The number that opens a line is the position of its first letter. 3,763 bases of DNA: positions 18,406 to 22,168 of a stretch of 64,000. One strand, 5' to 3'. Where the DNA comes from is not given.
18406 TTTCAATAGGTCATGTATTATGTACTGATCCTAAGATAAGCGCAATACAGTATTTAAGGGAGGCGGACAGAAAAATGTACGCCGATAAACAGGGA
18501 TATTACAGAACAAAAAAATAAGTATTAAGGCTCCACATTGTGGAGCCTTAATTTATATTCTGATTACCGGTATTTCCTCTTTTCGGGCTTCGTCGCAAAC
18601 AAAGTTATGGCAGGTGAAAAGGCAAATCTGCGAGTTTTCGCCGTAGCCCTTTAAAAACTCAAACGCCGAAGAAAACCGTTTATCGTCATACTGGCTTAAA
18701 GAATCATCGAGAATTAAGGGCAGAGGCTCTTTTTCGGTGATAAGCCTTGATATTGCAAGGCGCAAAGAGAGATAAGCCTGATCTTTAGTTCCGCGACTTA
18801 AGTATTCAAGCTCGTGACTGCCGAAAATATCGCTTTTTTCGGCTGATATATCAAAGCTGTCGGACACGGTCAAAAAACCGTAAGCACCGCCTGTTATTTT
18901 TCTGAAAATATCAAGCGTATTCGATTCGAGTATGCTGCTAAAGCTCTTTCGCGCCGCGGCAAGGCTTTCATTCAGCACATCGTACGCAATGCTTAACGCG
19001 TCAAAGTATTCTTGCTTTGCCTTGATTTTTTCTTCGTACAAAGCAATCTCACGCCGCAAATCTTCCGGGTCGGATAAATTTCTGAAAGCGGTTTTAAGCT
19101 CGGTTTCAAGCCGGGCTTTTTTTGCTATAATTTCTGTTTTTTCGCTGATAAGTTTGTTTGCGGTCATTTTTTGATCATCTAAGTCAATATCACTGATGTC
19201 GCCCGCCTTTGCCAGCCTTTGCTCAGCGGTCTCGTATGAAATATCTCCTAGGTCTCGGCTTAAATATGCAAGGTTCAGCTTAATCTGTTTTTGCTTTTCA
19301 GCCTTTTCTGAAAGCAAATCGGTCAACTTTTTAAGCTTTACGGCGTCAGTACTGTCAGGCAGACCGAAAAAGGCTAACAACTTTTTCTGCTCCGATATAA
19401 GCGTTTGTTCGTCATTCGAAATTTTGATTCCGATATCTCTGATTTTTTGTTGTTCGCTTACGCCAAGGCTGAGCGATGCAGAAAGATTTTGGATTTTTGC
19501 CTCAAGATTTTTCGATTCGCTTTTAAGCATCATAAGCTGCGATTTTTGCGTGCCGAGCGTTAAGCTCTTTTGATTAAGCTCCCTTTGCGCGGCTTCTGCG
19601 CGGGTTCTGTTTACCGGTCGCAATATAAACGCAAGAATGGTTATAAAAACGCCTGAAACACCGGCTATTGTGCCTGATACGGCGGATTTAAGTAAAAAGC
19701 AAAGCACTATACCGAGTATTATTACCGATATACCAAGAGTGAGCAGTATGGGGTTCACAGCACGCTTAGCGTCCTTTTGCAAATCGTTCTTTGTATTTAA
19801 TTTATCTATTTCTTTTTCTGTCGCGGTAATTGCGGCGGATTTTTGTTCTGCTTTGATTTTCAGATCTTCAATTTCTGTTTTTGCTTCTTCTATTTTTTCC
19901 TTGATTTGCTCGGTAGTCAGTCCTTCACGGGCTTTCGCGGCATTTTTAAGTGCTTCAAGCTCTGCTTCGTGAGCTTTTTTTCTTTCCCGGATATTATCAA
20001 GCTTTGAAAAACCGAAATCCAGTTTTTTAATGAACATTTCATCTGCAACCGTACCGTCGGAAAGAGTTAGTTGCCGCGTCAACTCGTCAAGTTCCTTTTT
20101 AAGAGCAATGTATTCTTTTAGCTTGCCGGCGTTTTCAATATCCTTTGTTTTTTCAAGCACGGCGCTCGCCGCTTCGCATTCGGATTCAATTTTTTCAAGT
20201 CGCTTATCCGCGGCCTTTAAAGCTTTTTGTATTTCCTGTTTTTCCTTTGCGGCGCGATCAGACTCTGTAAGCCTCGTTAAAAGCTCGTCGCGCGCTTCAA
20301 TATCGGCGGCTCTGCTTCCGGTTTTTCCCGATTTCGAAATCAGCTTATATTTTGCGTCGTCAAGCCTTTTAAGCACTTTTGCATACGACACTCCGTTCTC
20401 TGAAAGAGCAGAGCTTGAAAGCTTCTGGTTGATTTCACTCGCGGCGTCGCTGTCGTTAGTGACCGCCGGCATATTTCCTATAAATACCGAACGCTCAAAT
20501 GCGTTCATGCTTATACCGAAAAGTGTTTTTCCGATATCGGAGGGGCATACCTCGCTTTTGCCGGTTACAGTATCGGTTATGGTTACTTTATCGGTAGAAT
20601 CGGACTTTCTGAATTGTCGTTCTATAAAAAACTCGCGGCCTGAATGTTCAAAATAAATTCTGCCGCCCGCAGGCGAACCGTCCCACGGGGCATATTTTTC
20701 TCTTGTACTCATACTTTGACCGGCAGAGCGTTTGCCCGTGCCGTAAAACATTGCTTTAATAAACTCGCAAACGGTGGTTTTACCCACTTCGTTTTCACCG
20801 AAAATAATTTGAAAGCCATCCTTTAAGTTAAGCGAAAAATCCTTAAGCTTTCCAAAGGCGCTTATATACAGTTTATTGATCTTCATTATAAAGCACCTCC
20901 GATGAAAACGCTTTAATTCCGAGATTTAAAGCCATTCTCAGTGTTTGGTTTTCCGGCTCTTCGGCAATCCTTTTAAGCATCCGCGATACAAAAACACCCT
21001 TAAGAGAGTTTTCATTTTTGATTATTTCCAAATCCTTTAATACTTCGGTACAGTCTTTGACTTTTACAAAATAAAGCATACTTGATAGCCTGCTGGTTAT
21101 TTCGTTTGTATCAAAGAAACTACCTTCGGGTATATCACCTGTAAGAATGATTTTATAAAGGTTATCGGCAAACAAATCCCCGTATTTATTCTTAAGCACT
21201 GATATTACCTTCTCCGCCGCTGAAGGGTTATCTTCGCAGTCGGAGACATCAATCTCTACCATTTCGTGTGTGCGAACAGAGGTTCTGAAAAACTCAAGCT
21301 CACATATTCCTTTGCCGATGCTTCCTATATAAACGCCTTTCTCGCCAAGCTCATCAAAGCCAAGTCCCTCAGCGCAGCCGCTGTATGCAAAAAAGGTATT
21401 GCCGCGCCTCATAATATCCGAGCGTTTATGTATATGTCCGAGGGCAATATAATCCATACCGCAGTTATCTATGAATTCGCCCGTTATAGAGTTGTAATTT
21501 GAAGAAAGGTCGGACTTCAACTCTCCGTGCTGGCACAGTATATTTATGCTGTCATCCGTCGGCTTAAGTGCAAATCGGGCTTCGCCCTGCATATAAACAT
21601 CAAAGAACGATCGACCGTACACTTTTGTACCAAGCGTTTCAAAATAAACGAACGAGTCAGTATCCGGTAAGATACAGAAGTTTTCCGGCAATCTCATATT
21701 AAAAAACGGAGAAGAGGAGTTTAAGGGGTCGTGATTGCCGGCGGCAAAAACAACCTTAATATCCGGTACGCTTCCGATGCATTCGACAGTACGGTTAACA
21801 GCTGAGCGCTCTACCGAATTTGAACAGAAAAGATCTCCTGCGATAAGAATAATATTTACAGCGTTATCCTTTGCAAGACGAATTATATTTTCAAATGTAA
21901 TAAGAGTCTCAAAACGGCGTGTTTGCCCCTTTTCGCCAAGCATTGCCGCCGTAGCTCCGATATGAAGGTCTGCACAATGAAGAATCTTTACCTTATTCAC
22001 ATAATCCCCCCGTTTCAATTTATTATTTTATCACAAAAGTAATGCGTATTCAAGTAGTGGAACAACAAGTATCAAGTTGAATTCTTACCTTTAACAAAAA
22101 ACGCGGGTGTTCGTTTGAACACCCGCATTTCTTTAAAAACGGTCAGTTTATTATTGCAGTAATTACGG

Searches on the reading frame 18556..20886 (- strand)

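Call 37: search_protein_families(library=pfam, proteins=[window:18556-20886:-], max_evalue=0.001)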
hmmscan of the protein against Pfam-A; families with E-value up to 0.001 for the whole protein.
window:18556-20886:- (777 aa): 4 families
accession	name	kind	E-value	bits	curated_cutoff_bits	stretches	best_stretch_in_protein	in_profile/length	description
PF13175.12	AAA_15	-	7.8e-13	49.2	32.1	1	1-363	1-275/374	AAA ATPase domain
PF13514.12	AAA_27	-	1.5e-10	41.5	22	1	1-57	1-60/206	AAA domain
PF02463.25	SMC_N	-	8.6e-08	32.3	40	1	389-767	135-205/220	RecF/RecN/SMC N terminal domain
PF13476.12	AAA_23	-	7.4e-07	30.4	27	1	5-268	1-195/201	AAA domain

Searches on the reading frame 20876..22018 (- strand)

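Call 37: search_protein_families(library=pfam, proteins=[window:20876-22018:-], max_evalue=0.001)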
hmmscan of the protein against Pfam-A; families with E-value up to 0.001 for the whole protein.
window:20876-22018:- (381 aa): 2 families
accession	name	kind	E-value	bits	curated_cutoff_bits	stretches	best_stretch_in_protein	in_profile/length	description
PF00149.33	Metallophos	-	4.1e-16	60.4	21.5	1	11-198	2-190/191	Calcineurin-like phosphoesterase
PF12850.12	Metallophos_2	-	7.9e-06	26.4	27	1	11-220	2-139/154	Calcineurin-like phosphoesterase superfamily domain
